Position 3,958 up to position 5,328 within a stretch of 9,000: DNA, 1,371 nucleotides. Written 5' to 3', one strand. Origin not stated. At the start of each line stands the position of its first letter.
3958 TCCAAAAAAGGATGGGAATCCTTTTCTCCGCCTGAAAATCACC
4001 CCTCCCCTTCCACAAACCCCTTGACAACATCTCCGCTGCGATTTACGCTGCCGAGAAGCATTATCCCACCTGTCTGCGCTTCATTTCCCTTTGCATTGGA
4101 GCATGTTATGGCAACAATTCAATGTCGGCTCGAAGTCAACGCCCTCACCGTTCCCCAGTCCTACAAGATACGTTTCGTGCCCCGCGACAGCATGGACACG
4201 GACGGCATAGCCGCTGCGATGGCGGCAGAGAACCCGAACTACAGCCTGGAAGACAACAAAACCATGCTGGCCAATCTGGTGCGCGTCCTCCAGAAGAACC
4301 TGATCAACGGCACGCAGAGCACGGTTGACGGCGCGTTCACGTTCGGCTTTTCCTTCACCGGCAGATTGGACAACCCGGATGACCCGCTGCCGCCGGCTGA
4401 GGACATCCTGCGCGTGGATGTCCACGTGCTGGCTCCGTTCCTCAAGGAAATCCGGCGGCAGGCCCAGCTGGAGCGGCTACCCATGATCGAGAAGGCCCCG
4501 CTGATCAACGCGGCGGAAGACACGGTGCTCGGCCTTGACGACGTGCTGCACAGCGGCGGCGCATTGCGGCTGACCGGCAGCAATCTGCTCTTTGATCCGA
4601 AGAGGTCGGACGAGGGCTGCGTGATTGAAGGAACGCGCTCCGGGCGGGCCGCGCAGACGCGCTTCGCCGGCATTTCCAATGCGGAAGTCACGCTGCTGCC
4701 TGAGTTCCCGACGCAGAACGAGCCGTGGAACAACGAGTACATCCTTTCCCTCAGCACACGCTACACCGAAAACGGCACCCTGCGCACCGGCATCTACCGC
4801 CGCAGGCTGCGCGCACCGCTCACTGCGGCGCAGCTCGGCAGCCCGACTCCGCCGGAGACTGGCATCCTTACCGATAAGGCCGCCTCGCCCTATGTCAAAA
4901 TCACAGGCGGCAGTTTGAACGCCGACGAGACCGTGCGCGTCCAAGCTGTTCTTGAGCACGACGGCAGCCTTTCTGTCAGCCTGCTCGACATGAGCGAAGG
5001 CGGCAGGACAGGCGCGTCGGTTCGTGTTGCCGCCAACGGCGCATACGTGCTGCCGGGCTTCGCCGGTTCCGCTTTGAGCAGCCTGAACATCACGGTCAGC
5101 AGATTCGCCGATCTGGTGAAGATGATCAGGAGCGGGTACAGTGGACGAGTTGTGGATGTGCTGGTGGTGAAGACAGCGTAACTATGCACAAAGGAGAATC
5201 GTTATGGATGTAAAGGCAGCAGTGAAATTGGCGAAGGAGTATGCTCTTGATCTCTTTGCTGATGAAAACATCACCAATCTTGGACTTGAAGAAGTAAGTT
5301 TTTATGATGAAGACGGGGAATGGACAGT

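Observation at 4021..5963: Three-gene cassette: HU-like/DUF4469-like protein + 99-aa protein + PIN-like nuclease; candidate tripartite toxin-antitoxin or defence module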

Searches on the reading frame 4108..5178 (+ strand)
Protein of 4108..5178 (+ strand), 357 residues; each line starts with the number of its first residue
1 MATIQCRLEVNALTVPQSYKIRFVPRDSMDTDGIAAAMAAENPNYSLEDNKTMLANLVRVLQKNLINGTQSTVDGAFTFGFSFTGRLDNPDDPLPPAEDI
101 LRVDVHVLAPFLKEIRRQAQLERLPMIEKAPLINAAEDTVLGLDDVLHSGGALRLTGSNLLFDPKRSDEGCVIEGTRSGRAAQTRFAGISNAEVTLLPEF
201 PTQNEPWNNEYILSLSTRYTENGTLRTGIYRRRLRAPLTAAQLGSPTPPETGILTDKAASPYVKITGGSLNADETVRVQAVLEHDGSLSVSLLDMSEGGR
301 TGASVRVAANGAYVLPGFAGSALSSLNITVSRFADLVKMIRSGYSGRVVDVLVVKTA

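Call 3: search_protein_families(library=pfam, proteins=[window:4108-5178:+], max_evalue=1)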
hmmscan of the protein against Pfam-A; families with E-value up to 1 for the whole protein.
window:4108-5178:+ (357 aa): 2 families
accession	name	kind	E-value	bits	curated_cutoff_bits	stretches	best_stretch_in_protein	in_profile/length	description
PF14734.12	DUF4469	-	0.00074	19.8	22.6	1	133-224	1-92/101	Domain of unknown function (DUF4469) with IG-like fold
PF14848.11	HU-DNA_bdg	-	0.0015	19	30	1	6-98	4-97/124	DNA-binding domain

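Call 4: search_protein_families(library=ncbifam, proteins=[window:4108-5178:+], max_evalue=1)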
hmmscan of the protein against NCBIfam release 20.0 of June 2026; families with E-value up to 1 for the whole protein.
window:4108-5178:+ (357 aa): 2 families
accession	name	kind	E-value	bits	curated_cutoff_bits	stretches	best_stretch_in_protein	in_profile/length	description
NF009283.0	PRK12643.1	equivalog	0.045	13.7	421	1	258-318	59-118/209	flagellar basal body rod protein FlgF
TIGR01201.1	HU_rel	subfamily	0.053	13.4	68.6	1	23-91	25-92/170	HU family DNA-binding protein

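Call 5: search_protein_families(library=padloc, proteins=[window:4108-5178:+], max_evalue=1)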
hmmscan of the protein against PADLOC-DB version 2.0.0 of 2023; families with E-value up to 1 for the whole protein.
window:4108-5178:+ (357 aa): 0 families

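Call 15: find_homologous_proteins(query=window:4108-5178:+)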
Query window:4108-5178:+ (357 aa): 883 proteins with E <= 0.001 among 8000 candidates; the best 120 are listed.
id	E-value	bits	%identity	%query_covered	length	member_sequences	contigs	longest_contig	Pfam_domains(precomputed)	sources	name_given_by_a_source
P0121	8.2e-230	780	100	100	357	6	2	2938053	-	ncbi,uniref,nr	ncbi:MAG: hypothetical protein CDV28_1606 [Candidatus Electronema aureum]|uniref:DUF4469 domain-cont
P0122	1.0e-199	681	86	99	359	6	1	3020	-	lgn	-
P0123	1.2e-191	654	82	100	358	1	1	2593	-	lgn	-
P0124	3.9e-184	630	79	100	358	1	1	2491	-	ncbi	-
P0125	5.1e-182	623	78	99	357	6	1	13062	-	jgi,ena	-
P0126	3.6e-181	620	78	100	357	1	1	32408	-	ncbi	-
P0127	1.0e-180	618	78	100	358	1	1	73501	-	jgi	jgi:hypothetical protein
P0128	1.8e-154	532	67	99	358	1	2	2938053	-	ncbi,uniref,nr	ncbi:MAG: hypothetical protein CDV28_1103 [Candidatus Electronema aureum]|uniref:DUF4469 domain-cont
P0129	5.1e-153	527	66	100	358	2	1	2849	-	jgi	jgi:hypothetical protein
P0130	1.4e-152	526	66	99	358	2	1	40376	-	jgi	jgi:hypothetical protein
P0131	2.9e-152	525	66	99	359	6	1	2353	-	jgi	jgi:hypothetical protein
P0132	4.1e-149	514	67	100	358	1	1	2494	-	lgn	-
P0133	6.3e-148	511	65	100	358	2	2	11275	-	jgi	jgi:hypothetical protein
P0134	8.4e-146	504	67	100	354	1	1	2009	-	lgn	-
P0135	3.2e-145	502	64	99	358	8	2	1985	-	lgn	-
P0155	5.8e-131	455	60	99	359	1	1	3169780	PF14848.12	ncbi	ncbi:MAG: hypothetical protein ACTFAK_16990 [Candidatus Electronema sp. VV]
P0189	1.4e-123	431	57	100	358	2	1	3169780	-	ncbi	ncbi:MAG: hypothetical protein ACTFAK_10605 [Candidatus Electronema sp. VV]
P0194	1.1e-122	428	61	90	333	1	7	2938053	-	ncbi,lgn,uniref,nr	ncbi:MAG: hypothetical protein CDV28_10320 [Candidatus Electronema aureum]|uniref:Uncharacterized pr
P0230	1.2e-118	414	55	99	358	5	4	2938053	PF14848.12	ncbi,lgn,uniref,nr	ncbi:MAG: DNA-binding domain-containing protein [Candidatus Electronema aureum]|uniref:DNA-binding d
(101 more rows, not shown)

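Call 17: find_encoding_contigs(protein=P0128, flank=5000, max_places=4)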
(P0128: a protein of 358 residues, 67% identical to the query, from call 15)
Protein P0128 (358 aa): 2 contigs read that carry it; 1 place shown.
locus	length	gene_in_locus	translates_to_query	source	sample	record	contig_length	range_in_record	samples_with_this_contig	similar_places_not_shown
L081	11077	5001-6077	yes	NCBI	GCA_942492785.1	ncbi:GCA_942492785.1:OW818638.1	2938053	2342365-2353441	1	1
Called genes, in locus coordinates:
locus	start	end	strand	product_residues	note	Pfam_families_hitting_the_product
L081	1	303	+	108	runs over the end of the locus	PF01022:HTH_5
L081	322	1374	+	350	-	PF01758:SBF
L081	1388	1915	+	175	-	PF04060:FeS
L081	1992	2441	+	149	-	PF00581:Rhodanese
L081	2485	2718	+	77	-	PF13192:Thioredoxin_3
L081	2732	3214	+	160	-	-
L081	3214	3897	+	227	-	PF13386:DsbD_2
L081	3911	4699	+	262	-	PF01135:PCMT, PF01209:Ubie_methyltran, PF06325:PrmA (weak), PF13489:Methyltransf_23, PF13649:Methyltransf_25, PF13847:Methyltransf_31, PF08241:Methyltransf_11, PF08242:Methyltransf_12, +2 more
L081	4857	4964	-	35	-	-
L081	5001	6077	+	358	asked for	-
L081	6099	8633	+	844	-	PF02769:AIRS_C, PF22689:FGAR-AT_PurM_N-like, PF02769:AIRS_C, PF13507:GATase_5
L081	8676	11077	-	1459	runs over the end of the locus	-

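Call 18: find_encoding_contigs(protein=P0230, flank=5000, max_places=5)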
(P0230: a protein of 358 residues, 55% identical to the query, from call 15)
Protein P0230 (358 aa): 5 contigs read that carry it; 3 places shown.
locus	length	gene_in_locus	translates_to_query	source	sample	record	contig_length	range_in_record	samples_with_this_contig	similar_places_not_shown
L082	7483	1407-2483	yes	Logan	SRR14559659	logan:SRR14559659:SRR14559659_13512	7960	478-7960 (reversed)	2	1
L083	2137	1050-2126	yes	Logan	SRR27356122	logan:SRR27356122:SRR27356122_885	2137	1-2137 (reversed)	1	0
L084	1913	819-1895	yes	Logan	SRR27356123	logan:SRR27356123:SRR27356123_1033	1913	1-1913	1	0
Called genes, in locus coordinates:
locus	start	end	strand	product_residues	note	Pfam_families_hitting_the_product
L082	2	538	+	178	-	?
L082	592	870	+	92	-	PF05015:HigB-like_toxin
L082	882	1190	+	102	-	PF01381:HTH_3, PF12844:HTH_19 (faint)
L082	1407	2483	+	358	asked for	PF14848:HU-DNA_bdg (weak)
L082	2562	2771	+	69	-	PF13711:DUF4160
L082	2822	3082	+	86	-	PF10387:DUF2442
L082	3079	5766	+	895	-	PF02629:CoA_binding, PF13380:CoA_binding_2, PF13607:Succ_CoA_lig, PF19045:Ligase_CoA_2, PF13549:ATP-grasp_5, PF00583:Acetyltransf_1, PF13302:Acetyltransf_3, PF13508:Acetyltransf_7, +2 more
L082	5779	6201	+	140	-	PF08780:NTase_sub_bind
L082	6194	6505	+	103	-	PF22600:MTPAP-like_central (weak), PF01909:NTP_transf_2 (weak), PF18765:Polbeta (weak)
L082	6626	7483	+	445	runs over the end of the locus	?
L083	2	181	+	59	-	?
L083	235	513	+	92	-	PF05015:HigB-like_toxin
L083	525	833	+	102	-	PF01381:HTH_3, PF12844:HTH_19 (faint)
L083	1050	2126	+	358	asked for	PF14848:HU-DNA_bdg (weak)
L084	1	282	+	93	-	?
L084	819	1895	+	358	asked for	PF14848:HU-DNA_bdg (weak)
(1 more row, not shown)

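Call 20: find_encoding_contigs(protein=P0194, flank=5000, max_places=5)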
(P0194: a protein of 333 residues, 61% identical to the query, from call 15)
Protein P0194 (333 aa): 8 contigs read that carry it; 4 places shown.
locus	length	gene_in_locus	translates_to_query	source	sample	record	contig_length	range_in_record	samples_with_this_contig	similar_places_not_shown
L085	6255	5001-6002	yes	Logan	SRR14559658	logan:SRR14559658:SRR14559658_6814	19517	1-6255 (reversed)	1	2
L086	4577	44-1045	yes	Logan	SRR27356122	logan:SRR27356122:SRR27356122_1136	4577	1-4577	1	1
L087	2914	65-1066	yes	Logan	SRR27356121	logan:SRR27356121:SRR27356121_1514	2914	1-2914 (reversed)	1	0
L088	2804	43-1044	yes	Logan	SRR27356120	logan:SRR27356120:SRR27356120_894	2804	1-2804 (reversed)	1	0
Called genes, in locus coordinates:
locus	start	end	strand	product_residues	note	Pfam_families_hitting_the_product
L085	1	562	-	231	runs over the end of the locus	-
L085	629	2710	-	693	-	PF00009:GTP_EFTU, PF03144:GTP_EFTU_D2, PF22042:EF-G_D2, PF14492:EFG_III, PF16658:RF3_C (weak), PF03764:EFG_IV, PF00679:EFG_C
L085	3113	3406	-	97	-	-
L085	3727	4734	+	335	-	PF18864:AbiTii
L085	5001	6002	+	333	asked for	-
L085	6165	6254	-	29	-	?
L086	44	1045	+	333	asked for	-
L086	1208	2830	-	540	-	PF12228:DUF3604 (faint)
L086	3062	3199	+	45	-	-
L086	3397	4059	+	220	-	PF04002:RadC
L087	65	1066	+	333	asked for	-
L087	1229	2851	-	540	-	PF12228:DUF3604 (faint)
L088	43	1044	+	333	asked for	-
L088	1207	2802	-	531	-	?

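Call 28: search_solved_structures(query=A2, max_evalue=10, show_alignments=2)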
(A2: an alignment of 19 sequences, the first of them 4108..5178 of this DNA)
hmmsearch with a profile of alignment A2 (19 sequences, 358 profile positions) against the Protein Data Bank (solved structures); distinct sequences matched with E-value up to 10: 5.
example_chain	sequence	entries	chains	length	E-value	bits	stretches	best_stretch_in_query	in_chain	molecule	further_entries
5eka_A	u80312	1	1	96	0.014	17.5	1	26-81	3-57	DNA-binding protein HU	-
4fmr_A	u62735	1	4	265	0.038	16.1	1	28-224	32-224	uncharacterized hypothetical protein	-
5ogu_A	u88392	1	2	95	0.075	15.1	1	29-111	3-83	DNA-binding protein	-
5l8z_A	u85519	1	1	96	0.076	15.1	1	29-111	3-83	DNA-binding protein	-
8flj_F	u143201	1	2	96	2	10.5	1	31-84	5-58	Integration host factor subunit beta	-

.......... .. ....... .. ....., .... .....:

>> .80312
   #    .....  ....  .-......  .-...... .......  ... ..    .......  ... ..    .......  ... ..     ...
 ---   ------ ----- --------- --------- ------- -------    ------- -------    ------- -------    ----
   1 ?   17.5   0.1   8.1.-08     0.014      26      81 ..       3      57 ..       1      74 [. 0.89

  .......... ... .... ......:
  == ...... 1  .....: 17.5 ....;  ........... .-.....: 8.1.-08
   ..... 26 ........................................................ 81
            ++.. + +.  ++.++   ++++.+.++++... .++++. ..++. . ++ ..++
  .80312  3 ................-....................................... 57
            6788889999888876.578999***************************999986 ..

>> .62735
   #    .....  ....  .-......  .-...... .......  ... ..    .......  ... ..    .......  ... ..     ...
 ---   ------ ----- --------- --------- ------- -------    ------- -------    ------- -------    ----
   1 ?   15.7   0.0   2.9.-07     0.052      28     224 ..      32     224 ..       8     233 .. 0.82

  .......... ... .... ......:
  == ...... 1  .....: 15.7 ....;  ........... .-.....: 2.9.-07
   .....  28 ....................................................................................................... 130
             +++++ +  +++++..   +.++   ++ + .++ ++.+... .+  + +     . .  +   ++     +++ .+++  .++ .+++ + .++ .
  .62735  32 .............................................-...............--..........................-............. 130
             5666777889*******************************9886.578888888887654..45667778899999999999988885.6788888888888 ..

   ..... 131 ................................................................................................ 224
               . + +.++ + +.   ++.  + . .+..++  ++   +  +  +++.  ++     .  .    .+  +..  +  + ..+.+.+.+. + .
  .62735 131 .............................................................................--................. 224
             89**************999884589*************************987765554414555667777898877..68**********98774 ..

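Call 60: search_protein_families(library=phrogs, proteins=[window:4108-5178:+], max_evalue=0.01)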
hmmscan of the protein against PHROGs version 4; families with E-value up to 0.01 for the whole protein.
window:4108-5178:+ (357 aa): 0 families

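Call 62: find_encoding_contigs(protein=P0155, flank=3500, max_places=2)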
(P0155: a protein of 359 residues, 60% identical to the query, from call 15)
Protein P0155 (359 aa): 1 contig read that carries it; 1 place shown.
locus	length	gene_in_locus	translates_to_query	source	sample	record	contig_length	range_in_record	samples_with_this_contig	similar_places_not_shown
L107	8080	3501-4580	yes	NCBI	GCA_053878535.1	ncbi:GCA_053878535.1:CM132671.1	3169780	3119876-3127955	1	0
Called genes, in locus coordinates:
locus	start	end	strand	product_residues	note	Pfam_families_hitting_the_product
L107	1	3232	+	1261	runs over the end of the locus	PF18076:FGAR-AT_N, PF02769:AIRS_C, PF22689:FGAR-AT_PurM_N-like, PF02769:AIRS_C, PF13507:GATase_5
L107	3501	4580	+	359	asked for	PF14848:HU-DNA_bdg (weak)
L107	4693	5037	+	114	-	-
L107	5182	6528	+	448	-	PF04055:Radical_SAM, PF13353:Fer4_12 (weak)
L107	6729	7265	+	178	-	-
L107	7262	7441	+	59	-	-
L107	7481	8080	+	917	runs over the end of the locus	PF02769:AIRS_C, PF22689:FGAR-AT_PurM_N-like, PF02769:AIRS_C, PF13507:GATase_5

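Call 63: find_encoding_contigs(protein=P0189, flank=3500, max_places=2)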
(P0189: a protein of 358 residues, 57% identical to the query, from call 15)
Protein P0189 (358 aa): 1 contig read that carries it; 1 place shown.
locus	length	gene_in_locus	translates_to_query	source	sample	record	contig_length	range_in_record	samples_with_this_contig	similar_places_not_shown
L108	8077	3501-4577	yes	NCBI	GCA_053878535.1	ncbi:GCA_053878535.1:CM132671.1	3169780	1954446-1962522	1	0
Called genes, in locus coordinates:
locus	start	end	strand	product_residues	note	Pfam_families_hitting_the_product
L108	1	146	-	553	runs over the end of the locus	PF05378:Hydant_A_N, PF13941:MutL (faint), PF01968:Hydantoinase_A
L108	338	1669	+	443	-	PF01656:CbiA, PF13500:AAA_26 (weak), PF07685:GATase_3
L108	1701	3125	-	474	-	PF14312:FG-GAP_2, PF26074:Phage_DEC_PhiTE (faint), PF28276:Ig_IgSF3 (faint), PF14312:FG-GAP_2, PF02412:TSP_3 (weak)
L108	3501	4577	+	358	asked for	-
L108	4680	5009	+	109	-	-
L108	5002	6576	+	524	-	PF01435:Peptidase_M48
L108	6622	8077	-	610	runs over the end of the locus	PF00128:Alpha-amylase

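Call 77: search_protein_families(library=pfam, alignment_id=A2, max_evalue=0.1)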
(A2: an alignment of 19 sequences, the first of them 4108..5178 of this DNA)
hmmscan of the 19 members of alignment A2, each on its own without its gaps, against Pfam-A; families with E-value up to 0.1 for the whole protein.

A. member 1, window:4108-5178:+ (357 aa): 2 families
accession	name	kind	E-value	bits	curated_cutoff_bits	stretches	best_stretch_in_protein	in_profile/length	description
PF14734.12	DUF4469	-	0.00074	19.8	22.6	1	133-224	1-92/101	Domain of unknown function (DUF4469) with IG-like fold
PF14848.11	HU-DNA_bdg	-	0.0015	19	30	1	6-98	4-97/124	DNA-binding domain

B. families by the number of members that match (of 19 scanned): 5 families
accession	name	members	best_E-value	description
PF14848.11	HU-DNA_bdg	15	4.3e-09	DNA-binding domain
PF00216.26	Bac_DNA_binding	11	6e-06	Bacterial DNA-binding protein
PF14734.12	DUF4469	10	2.6e-06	Domain of unknown function (DUF4469) with IG-like fold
PF18291.6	HU-HIG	8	2.9e-06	HU domain fused to wHTH, Ig, or Glycine-rich motif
PF14908.11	HU-CCDC81_euk_1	1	0.0013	CCDC81 eukaryotic HU domain 1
